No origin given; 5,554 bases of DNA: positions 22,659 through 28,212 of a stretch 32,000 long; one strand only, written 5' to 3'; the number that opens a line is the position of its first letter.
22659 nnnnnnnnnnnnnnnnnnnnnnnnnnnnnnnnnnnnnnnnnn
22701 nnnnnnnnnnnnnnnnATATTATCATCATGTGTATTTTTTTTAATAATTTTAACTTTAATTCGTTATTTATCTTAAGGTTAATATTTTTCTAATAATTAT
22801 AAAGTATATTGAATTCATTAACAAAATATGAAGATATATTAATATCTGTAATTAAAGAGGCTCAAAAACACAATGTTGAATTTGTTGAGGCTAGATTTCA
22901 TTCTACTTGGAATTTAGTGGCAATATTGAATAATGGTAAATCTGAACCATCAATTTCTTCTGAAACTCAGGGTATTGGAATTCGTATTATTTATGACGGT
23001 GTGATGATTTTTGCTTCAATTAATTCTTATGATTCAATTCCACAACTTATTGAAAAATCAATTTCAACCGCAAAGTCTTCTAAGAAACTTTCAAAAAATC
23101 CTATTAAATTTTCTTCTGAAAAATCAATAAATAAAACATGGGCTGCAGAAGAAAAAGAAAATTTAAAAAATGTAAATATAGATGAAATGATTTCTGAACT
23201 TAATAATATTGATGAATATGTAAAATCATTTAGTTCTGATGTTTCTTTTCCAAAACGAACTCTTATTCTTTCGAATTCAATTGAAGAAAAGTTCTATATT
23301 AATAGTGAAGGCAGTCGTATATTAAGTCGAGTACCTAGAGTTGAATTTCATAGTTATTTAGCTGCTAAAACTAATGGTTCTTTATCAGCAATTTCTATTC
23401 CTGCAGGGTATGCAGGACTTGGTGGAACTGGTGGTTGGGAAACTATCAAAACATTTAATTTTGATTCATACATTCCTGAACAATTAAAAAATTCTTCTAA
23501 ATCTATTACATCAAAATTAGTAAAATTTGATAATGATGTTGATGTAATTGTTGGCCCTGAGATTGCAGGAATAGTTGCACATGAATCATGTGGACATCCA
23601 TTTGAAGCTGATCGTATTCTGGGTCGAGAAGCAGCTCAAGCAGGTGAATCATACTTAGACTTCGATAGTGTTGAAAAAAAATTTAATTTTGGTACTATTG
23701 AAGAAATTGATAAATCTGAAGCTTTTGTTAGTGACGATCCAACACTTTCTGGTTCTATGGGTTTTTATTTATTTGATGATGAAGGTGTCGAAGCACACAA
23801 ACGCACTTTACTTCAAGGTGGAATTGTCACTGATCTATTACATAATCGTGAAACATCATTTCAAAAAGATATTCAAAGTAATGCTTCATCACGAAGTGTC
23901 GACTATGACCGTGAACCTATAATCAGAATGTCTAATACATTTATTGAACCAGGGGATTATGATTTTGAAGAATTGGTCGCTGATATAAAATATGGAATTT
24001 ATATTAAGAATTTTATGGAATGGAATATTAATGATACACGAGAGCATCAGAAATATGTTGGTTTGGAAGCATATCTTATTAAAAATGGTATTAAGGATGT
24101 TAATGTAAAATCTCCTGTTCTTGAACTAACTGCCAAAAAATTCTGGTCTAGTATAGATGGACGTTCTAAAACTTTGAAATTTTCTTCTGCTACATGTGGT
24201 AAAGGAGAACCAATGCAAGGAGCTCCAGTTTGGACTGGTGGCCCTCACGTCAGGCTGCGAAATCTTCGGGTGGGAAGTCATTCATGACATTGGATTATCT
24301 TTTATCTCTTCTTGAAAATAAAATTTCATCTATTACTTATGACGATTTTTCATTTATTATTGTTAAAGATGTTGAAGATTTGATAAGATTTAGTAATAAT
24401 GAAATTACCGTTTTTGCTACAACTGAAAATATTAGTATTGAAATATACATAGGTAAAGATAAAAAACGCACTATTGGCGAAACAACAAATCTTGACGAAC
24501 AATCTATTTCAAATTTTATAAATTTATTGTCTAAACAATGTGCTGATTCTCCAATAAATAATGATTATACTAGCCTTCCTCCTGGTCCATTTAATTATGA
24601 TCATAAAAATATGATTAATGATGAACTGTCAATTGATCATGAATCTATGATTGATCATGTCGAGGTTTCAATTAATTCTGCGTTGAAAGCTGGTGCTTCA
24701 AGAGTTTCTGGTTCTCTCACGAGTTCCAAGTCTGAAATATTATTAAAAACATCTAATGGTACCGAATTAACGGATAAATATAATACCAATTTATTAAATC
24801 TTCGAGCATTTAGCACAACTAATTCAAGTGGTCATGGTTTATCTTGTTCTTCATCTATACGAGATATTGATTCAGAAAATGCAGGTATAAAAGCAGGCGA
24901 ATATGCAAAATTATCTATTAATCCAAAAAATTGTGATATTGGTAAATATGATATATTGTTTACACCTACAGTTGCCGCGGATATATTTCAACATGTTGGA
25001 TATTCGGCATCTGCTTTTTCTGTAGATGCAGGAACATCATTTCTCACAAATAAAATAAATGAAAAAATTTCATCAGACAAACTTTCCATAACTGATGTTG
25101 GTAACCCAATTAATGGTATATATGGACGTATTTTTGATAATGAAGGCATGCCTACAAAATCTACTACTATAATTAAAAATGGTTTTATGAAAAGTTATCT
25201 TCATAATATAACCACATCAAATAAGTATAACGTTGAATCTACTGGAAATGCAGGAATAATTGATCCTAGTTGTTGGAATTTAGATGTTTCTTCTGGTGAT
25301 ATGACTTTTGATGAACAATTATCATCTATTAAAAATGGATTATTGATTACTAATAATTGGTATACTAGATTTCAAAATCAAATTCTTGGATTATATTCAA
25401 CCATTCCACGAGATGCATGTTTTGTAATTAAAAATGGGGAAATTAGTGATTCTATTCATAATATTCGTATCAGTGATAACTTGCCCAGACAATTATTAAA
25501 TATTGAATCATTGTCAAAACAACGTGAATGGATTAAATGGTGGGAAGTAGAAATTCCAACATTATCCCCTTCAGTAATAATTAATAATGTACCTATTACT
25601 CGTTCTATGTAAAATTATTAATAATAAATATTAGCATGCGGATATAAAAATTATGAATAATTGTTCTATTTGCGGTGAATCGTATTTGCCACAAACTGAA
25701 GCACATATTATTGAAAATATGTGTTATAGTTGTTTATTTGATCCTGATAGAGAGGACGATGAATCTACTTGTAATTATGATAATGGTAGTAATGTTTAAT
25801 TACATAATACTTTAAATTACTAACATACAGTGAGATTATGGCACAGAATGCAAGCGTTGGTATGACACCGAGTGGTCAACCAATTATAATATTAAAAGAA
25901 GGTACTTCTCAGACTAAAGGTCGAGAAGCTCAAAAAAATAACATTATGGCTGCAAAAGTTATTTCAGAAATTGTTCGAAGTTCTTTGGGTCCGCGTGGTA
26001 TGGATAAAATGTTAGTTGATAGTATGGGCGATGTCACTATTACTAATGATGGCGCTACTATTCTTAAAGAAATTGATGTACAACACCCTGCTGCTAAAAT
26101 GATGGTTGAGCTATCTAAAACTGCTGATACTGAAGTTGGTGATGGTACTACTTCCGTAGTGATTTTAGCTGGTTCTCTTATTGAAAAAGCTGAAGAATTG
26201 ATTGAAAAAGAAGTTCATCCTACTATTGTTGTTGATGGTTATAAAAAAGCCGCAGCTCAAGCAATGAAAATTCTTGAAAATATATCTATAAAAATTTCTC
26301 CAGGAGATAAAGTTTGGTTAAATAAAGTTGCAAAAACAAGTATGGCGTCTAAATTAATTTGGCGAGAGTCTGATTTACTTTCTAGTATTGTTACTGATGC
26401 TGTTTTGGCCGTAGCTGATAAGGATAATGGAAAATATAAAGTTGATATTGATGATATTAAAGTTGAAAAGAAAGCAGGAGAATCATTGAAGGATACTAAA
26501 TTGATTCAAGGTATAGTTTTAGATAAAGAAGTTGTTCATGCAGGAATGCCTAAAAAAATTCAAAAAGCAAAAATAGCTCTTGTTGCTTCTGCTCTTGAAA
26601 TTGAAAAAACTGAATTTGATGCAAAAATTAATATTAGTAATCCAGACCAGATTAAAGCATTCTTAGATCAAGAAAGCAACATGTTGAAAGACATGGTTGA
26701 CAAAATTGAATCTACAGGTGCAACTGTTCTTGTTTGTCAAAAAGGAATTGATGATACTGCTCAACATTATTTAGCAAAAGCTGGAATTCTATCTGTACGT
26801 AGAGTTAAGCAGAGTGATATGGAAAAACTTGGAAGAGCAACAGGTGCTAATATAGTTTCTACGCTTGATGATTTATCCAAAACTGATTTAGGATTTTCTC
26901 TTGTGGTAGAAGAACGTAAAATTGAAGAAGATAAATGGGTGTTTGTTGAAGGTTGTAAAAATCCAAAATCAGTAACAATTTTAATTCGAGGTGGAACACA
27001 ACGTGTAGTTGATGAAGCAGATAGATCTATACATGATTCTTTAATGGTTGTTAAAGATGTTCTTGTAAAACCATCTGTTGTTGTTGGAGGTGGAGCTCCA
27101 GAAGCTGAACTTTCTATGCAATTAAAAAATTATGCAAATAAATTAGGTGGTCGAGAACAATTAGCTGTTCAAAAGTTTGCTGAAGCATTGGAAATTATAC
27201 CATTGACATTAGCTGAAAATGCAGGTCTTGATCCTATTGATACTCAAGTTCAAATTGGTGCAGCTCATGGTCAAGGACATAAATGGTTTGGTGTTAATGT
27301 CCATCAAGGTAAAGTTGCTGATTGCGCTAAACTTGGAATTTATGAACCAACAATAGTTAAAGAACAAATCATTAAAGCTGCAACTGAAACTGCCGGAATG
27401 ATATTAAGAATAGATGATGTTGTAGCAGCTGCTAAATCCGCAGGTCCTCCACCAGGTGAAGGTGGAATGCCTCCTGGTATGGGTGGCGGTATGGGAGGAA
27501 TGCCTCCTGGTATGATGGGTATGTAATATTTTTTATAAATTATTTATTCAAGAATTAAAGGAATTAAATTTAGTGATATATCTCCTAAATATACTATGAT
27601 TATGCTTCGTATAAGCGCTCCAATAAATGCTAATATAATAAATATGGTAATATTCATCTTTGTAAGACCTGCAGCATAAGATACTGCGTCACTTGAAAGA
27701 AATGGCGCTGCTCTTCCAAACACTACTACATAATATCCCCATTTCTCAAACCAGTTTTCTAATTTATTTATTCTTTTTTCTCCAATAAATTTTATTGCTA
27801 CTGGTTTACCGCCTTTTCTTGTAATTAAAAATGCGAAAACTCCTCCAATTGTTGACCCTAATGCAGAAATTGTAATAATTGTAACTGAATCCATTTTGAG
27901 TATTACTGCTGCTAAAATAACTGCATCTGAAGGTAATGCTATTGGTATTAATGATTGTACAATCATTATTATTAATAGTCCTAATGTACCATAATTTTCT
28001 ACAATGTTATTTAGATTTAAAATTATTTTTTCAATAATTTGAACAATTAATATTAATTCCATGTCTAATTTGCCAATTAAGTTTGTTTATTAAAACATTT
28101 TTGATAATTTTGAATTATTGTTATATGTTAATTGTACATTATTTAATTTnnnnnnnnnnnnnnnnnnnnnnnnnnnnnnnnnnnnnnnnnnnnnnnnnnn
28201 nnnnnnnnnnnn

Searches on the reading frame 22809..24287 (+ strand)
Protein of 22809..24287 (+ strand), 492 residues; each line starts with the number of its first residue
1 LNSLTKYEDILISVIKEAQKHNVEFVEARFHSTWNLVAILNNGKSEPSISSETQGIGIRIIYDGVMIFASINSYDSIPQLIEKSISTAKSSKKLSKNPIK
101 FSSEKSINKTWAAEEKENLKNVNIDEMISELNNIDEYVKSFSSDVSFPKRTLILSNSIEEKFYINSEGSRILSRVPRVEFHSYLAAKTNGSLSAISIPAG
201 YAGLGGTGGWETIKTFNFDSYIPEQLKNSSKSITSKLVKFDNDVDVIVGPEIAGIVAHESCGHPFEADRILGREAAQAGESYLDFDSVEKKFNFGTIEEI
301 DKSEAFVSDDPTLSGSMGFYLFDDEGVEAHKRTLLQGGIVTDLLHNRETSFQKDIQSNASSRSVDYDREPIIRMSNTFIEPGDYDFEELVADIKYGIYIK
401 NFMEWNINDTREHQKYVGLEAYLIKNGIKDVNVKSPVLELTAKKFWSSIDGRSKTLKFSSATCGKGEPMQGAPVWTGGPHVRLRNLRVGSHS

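Call 16: search_protein_families(library=pfam, proteins=[window:22809-24287:+], max_evalue=0.001)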
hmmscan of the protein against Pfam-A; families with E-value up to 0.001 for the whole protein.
window:22809-24287:+ (492 aa): 3 families
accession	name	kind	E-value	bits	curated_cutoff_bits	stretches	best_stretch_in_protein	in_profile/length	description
PF19289.4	PmbA_TldD_3rd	-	4.3e-41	140.9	22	1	243-489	3-219/220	PmbA/TldA metallopeptidase C-terminal domain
PF01523.21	PmbA_TldD_1st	-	2.6e-09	37.5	20.9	1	26-88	1-65/65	PmbA/TldA metallopeptidase domain 1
PF19290.4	PmbA_TldD_2nd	-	1.4e-08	35.6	20.9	1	118-220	2-91/109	PmbA/TldA metallopeptidase central domain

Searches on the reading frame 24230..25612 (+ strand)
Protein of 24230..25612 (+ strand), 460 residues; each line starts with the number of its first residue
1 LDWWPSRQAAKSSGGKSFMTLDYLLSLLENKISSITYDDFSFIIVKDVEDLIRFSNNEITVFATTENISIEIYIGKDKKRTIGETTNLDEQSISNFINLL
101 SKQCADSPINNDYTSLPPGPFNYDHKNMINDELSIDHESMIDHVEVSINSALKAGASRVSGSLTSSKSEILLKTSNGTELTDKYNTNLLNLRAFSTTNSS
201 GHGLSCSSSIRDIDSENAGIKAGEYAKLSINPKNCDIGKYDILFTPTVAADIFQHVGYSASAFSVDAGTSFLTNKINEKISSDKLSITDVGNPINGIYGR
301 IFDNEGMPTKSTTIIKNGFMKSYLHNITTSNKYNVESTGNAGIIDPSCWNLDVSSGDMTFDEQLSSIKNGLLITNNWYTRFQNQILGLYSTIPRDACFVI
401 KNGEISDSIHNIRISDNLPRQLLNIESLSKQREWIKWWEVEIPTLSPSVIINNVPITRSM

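Call 16: search_protein_families(library=pfam, proteins=[window:24230-25612:+], max_evalue=0.001)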
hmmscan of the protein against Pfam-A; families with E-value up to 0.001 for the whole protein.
window:24230-25612:+ (460 aa): 1 family
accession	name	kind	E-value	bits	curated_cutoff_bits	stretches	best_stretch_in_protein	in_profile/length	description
PF19289.4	PmbA_TldD_3rd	-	2.8e-54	184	22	1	238-457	2-219/220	PmbA/TldA metallopeptidase C-terminal domain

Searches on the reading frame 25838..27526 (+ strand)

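Call 16: search_protein_families(library=pfam, proteins=[window:25838-27526:+], max_evalue=0.001)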
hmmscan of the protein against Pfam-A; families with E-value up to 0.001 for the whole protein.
window:25838-27526:+ (562 aa): 1 family
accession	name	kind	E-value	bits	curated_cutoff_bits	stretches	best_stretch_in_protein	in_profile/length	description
PF00118.29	Cpn60_TCP1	-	4.8e-186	619.7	34.3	1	42-532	1-489/490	TCP-1/cpn60 chaperonin family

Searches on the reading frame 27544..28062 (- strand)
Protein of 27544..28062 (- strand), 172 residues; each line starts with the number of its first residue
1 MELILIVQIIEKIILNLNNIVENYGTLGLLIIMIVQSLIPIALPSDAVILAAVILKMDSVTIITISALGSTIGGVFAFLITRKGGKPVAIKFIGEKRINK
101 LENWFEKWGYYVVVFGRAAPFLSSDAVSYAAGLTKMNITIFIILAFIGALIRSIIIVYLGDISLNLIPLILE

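Call 16: search_protein_families(library=pfam, proteins=[window:27544-28062:-], max_evalue=0.001)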
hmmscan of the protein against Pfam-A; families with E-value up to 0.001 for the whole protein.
window:27544-28062:- (172 aa): 1 family
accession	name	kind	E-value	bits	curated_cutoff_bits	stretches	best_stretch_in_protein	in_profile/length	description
PF09335.16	VTT_dom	-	2e-23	83.6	33.9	1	44-161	2-122/123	VTT domain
